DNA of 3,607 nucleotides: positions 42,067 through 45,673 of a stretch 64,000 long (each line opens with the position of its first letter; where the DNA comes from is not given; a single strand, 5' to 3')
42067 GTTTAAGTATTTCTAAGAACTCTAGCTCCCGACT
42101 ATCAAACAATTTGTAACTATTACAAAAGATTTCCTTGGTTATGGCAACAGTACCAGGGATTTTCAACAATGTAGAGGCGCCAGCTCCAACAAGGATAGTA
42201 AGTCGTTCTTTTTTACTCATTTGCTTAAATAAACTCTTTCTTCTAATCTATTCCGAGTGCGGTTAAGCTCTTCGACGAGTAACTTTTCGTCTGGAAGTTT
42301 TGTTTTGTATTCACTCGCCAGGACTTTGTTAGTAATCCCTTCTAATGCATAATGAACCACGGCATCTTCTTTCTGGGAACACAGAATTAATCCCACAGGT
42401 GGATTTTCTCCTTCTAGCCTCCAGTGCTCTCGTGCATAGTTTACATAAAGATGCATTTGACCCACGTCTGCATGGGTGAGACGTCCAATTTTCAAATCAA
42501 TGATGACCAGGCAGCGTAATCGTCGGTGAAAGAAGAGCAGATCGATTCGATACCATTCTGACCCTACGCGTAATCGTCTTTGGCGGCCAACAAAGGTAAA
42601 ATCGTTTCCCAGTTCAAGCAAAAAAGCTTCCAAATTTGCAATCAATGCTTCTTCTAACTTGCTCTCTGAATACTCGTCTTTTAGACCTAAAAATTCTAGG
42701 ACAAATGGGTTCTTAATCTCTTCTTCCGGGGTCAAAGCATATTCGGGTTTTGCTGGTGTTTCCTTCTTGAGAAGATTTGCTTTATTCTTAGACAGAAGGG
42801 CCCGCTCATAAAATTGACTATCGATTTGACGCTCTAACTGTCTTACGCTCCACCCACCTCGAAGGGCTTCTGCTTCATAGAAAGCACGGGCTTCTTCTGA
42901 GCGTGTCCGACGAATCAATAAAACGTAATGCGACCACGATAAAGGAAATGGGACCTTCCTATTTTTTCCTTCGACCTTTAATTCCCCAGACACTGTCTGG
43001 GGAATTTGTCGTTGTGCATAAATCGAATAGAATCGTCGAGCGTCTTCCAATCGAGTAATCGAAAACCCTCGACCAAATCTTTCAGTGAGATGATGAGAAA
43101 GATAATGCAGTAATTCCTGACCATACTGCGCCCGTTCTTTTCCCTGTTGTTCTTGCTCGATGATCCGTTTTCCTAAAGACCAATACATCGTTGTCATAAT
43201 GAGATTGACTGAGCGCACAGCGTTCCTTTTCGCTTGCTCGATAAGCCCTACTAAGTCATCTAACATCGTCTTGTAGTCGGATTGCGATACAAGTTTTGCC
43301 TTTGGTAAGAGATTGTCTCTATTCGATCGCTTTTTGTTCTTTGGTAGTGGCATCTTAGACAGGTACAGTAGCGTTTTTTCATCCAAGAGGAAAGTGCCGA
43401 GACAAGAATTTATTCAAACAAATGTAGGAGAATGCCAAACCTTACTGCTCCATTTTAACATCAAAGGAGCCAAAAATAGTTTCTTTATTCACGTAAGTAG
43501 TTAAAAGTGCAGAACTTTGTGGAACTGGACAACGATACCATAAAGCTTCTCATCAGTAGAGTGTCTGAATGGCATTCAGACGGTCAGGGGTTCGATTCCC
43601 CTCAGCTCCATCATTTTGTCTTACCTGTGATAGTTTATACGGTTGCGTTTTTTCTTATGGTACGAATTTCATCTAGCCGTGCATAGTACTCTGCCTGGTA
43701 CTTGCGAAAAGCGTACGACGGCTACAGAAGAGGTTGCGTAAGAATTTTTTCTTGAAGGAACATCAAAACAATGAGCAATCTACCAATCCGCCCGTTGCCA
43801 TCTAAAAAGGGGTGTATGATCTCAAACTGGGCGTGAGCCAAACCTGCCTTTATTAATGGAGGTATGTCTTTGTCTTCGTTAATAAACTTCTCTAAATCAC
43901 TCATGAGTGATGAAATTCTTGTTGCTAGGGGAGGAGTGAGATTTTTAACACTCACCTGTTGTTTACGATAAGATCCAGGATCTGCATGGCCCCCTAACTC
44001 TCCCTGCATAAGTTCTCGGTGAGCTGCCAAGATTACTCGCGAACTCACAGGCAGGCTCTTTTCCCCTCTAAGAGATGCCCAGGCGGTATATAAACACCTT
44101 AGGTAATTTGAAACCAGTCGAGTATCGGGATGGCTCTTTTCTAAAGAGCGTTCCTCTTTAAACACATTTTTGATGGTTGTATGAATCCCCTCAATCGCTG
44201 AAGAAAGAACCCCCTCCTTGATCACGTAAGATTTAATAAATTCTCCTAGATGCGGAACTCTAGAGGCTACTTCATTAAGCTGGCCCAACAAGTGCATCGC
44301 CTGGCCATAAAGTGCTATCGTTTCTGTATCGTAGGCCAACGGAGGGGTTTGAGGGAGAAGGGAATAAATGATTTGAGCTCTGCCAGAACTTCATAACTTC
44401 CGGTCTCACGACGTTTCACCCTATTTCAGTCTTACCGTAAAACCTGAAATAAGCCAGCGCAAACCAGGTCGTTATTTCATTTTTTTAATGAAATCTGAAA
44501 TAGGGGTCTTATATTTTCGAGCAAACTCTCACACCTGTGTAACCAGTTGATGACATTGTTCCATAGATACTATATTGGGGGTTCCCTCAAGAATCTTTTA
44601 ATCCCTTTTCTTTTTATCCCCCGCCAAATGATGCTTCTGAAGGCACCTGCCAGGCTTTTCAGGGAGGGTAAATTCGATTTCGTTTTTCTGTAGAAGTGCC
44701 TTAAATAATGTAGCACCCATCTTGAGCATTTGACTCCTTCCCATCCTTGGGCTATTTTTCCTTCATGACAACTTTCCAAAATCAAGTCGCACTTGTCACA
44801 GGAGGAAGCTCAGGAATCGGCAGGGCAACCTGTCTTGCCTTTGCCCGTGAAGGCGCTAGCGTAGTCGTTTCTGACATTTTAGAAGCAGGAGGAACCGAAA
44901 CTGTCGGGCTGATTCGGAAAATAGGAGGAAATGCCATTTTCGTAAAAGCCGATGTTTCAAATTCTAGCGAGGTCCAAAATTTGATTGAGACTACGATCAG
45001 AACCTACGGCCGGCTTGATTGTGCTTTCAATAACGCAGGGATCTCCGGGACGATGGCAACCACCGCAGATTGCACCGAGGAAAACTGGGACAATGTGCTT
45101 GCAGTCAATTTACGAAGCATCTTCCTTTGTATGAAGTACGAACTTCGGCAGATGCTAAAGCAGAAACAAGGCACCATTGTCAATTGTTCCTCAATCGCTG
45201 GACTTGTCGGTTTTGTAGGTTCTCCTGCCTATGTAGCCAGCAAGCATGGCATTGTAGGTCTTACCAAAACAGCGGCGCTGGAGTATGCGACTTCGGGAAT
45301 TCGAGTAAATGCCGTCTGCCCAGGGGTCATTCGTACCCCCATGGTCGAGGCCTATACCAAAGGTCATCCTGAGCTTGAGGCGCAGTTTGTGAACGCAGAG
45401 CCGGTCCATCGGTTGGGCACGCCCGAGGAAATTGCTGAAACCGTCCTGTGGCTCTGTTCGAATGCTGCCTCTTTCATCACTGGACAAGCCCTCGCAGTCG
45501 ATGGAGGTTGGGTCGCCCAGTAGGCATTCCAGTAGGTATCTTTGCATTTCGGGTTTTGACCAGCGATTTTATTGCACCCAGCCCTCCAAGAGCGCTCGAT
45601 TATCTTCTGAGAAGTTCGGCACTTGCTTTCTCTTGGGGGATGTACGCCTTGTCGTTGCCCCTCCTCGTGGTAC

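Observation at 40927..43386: Overlapping two-gene operon on the islet (YhcG/DUF1016 PD-(D/E)XK nuclease followed by a SIR2-like NADase-type protein) as a candidate anti-phage defence module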

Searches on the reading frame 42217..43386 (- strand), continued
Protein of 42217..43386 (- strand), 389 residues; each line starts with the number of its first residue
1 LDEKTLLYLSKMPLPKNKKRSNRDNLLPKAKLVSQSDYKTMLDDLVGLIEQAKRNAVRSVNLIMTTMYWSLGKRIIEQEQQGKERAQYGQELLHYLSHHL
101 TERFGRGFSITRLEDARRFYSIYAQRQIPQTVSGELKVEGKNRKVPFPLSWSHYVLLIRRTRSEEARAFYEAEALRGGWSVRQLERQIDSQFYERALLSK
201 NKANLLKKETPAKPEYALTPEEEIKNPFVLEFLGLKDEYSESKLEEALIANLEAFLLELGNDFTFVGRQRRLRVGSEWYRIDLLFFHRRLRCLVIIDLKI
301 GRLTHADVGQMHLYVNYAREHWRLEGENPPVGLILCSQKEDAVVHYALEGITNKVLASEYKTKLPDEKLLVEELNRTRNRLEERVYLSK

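Call 50: search_protein_families(library=pfam, proteins=[L113:2211-3815:+, L140:1982-3577:+, L159:4660-5718:+, L165:6158-7219:+, L106:5473-8382:+, L129:6231-9767:+, L084:6113-8860:+], max_evalue=0.0001)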
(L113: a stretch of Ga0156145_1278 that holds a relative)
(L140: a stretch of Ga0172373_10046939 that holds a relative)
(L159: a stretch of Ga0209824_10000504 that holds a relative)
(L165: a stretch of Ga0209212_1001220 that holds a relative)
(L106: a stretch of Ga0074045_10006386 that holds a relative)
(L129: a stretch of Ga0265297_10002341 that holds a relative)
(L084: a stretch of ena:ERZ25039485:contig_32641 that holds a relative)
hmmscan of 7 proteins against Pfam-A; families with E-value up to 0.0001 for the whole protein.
L113:2211-3815:+ (535 aa): 1 family
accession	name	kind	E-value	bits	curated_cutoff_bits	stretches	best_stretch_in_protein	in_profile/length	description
PF01420.25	Methylase_S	-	7.2e-25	88.6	22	2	216-373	23-164/168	Type I restriction modification DNA specificity domain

L140:1982-3577:+ (531 aa): 1 family
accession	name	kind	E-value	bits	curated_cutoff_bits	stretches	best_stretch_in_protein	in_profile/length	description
PF01420.25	Methylase_S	-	6.2e-19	69.3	22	1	47-213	1-151/168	Type I restriction modification DNA specificity domain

L159:4660-5718:+ (352 aa): 2 families
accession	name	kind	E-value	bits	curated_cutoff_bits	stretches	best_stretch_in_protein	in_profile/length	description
PF03102.20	NeuB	-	8e-87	291.1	22.1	1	40-280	1-239/241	NeuB family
PF08666.17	SAF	-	4.4e-12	46.8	21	1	295-352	1-62/63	SAF domain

L165:6158-7219:+ (353 aa): 2 families
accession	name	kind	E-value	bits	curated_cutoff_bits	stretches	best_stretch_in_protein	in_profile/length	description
PF03102.20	NeuB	-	4e-86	288.8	22.1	1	40-280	1-239/241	NeuB family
PF08666.17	SAF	-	5.3e-10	40.1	21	1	295-351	1-61/63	SAF domain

L106:5473-8382:+ (969 aa): 5 families
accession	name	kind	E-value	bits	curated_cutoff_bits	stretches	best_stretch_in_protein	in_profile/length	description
PF06634.17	DUF1156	-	2.9e-22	79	24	1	16-83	2-71/73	Protein of unknown function (DUF1156)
PF08241.18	Methyltransf_11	-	7.7e-06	26.9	21.2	0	518-550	33-65/95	Methyltransferase domain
PF03602.21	Cons_hypoth95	-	2.6e-05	24.4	24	0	133-165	41-74/182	Conserved hypothetical protein 95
PF01555.25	N6_N4_Mtase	-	4e-05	24.1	26.7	0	547-644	2-60/221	DNA methylase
PF01170.24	UPF0020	-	7.1e-05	23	22.3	0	136-159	31-54/197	RMKL-like, methyltransferase domain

L129:6231-9767:+ (1178 aa): 0 families

L084:6113-8860:+ (915 aa): 15 families
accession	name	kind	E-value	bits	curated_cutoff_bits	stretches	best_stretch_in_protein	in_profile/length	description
PF13424.12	TPR_12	-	1.6e-46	156.8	30.1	5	624-690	8-76/77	Tetratricopeptide repeat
PF13176.12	TPR_7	-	3.2e-28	95.8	27.9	0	702-734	2-34/36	Tetratricopeptide repeat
PF13374.12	TPR_10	-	2.1e-23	82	27.5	1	581-612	4-35/42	Tetratricopeptide repeat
PF00515.34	TPR_1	-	4.4e-23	80.5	27.8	0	701-728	3-30/34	Tetratricopeptide repeat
PF07719.23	TPR_2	-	1.1e-21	75.5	27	0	781-810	3-32/34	Tetratricopeptide repeat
PF13181.12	TPR_8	-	5.1e-15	54.7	25.7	0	701-730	3-32/34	Tetratricopeptide repeat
PF14938.12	SNAP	-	1.8e-10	41.2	25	0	593-724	49-180/282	Soluble NSF attachment protein, SNAP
PF04471.18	Mrr_cat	-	6.1e-10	39.7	21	1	17-121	3-99/115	Restriction endonuclease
PF00931.28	NB-ARC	-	1.5e-09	38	23.5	1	179-396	3-246/248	NB-ARC domain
PF13174.12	TPR_6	-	5.1e-09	36.6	26.3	0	781-812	2-33/33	Tetratricopeptide repeat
PF13428.12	TPR_14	-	9.1e-08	32.5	23.5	0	704-726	6-28/44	Tetratricopeptide repeat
PF13432.12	TPR_16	-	2.8e-07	31.3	32.7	0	786-844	4-55/65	Tetratricopeptide repeat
PF13191.12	AAA_16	-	8.7e-07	30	32.6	1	174-225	2-52/167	AAA ATPase domain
PF17874.7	TPR_MalT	-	1.4e-06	28.3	45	0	658-731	39-112/336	MalT-like TPR region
PF13401.12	AAA_22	-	1.2e-05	26.1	27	1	191-284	3-93/130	AAA domain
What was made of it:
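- Some sit in housekeeping contexts such as NeuB (call 50).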

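Call 71: predict_structure(alignment_id=A2)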
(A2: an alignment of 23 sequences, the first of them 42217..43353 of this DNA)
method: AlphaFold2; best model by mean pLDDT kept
length: 378 residues; sequences in the alignment: 23
mean_pLDDT: 60.8   pTM: 0.33
mean pLDDT of the five models: 60.8, 59.7, 59.0, 58.9, 58.6
residues with pLDDT >= 90: 0; 70-90: 124; 50-70: 166; < 50: 88
segments of 3 or more residues with pLDDT < 50: 1-23, 116-119, 125-133, 193-195, 197-207, 327-356
pLDDT, mean of each block of 10 residues (from residue 1): 39 39 60 73 65 60 53 62 80 76 77 54 47 62 78 76 79 79 58 47 47 58 61 71 72 71 56 74 69 60 60 54 51 37 25 44 69 67
secondary structure, 60 per line:
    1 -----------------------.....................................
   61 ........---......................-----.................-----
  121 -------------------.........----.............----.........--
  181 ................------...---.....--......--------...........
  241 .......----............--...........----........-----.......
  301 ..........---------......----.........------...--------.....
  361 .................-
elements in order: H24-68 H72-93 H99-115 H140-148 H153-165 H170-178 H181-196 H209-213 H216-221 H230-247 E252-263 E266-276 E281-288 H294-310 E320-325 H330-338 H356-377
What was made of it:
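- Tried and rejected: The AlphaFold model of YhcG from 23 close homologues was too poor to use (pLDDT 60.8, pTM 0.33; call 71), so I ran no fold search and make no structural claim about DUF1016_N.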

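Call 73: search_protein_families(library=pfam, alignment_id=A4, max_evalue=0.00001)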
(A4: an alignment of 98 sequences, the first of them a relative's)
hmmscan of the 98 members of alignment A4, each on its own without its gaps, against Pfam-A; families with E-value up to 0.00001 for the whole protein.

A. member 1, L083:1072-4887:+ (1272 aa): 11 families
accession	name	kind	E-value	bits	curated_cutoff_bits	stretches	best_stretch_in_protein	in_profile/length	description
PF20698.3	PIN-TPR-GreABC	-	5.5e-19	69.2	27.8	1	969-1108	2-137/138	PIN domain associated with the TPR-GreAB-C-PIN system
PF14559.12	TPR_19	-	3.1e-18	66.3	25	0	567-630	4-64/68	Tetratricopeptide repeat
PF07719.23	TPR_2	-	2.2e-16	59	27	0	224-254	4-34/34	Tetratricopeptide repeat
PF13432.12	TPR_16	-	5.6e-14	52.7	32.7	0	560-620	3-60/65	Tetratricopeptide repeat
PF00515.34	TPR_1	-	6.4e-14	51.5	27.8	0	418-448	3-33/34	Tetratricopeptide repeat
PF13424.12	TPR_12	-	1.8e-11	44.5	30.1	0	222-286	4-76/77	Tetratricopeptide repeat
PF13428.12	TPR_14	-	4.9e-10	39.5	23.5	0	333-362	12-41/44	Tetratricopeptide repeat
PF12895.13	ANAPC3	-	1e-08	35.8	27.2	0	248-313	16-80/82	Anaphase-promoting complex, cyclosome, subunit 3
PF13414.12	TPR_11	-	6.8e-07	29.3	26.8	0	599-628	2-31/42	TPR repeat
PF13181.12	TPR_8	-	1.4e-06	28.4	25.7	0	223-254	3-34/34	Tetratricopeptide repeat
PF25064.1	ARM_TT21_5th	-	1.5e-06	29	27.8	0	234-300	14-81/117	TT21 fifth ARM repeats domain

B. families by the number of members that match (of 98 scanned): 92 families (the first 25 are shown)
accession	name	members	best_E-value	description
PF00589.27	Phage_integrase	4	1.2e-26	Phage integrase family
PF23189.1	UPF0261_C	3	3.4e-88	Uncharacterised protein family (UPF0261) C-terminal domain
PF06792.17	UPF0261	3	8.1e-63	Uncharacterised protein family (UPF0261) N-terminal domain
PF02384.22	N6_Mtase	3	1.3e-37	N-6 DNA Methylase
PF04851.21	ResIII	3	4e-35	Type III restriction enzyme, res subunit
PF00271.37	Helicase_C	3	7.5e-25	Helicase conserved C-terminal domain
PF13020.12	NOV_C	3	2.9e-21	Protein NO VEIN, C-terminal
PF00270.35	DEAD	3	6.5e-09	DEAD/DEAH box helicase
PF03102.20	NeuB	2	8e-87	NeuB family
PF01494.25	FAD_binding_3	2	1.8e-69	FAD binding domain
PF13424.12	TPR_12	2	1.6e-46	Tetratricopeptide repeat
PF11799.13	IMS_C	2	4.7e-29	impB/mucB/samB family C-terminal domain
PF00515.34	TPR_1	2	4.4e-23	Tetratricopeptide repeat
PF07719.23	TPR_2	2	1.1e-21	Tetratricopeptide repeat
PF00176.29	SNF2-rel_dom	2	1.3e-17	SNF2-related domain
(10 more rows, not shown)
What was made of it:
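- Phage_integrase is their most frequent single neighbour family, in 4 of 98 neighbours (call 73).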

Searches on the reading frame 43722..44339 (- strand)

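Call 9: search_protein_families(library=pfam, proteins=[window:43722-44339:-], max_evalue=0.01)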
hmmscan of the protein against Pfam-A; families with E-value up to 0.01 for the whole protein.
window:43722-44339:- (205 aa): 2 families
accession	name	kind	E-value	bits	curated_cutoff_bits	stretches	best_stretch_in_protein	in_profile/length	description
PF02661.23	Fic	-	1.4e-19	71.1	24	1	98-193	2-92/93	Fic/DOC family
PF13784.11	Fic_N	-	4.6e-16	59.1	26.7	1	10-86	3-80/82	Fic/DOC family N-terminal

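Call 10: search_protein_families(library=padloc, proteins=[window:43722-44339:-], max_evalue=0.01)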
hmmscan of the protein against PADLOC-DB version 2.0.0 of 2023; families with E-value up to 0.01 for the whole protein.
window:43722-44339:- (205 aa): 8 families
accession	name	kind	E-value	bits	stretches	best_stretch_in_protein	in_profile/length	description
PDLC03963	SoFic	-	3.4e-60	202.3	1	4-205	21-223/361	-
PDLC04836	PDC-S04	-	8.3e-14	49.3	1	95-199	86-192/244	-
PDLC04966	PDC-S24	-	5.7e-13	46.5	1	133-204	274-346/497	-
PDLC04839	PDC-S04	-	5.2e-12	43.8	1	102-197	63-162/205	-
PDLC04840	PDC-S04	-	7e-12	43.5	1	34-199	7-179/227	-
PDLC04837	PDC-S04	-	7.7e-12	43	1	97-199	84-188/234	-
PDLC04838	PDC-S04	-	0.0012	16.6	1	169-195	137-163/209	-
PDLC04841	PDC-S04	-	0.0072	14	1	124-196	163-230/292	-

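Call 11: search_protein_families(library=ncbifam, proteins=[window:43722-44339:-], max_evalue=0.01)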
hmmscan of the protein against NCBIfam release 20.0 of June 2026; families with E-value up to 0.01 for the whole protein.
window:43722-44339:- (205 aa): 2 families
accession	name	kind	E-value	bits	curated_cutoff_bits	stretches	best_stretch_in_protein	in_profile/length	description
NF046030.1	ProtAdlyltaseSoFic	equivalog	9e-29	100.5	550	1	14-205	31-222/361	protein adenylyltransferase Fic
TIGR02613.1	mob_myst_B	hypoth_equivalog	0.00016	21.6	124.4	1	86-196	36-143/186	mobile mystery protein B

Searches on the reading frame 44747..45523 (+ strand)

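Call 62: search_protein_families(library=pfam, proteins=[window:44747-45523:+], max_evalue=0.0001)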
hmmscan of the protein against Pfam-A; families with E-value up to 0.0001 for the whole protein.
window:44747-45523:+ (258 aa): 4 families
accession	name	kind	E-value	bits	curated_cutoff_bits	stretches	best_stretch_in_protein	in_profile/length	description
PF13561.12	adh_short_C2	-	4.8e-71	239.5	27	1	22-255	6-235/236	Enoyl-(Acyl carrier protein) reductase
PF00106.31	adh_short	-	8.1e-60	202.1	26.6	1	13-205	1-192/195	short chain dehydrogenase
PF08659.16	KR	-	5.6e-13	49.6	22.6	1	15-165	3-152/180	KR domain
PF01370.27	Epimerase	-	2.8e-05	24.1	20.9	1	15-118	1-96/240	NAD dependent epimerase/dehydratase family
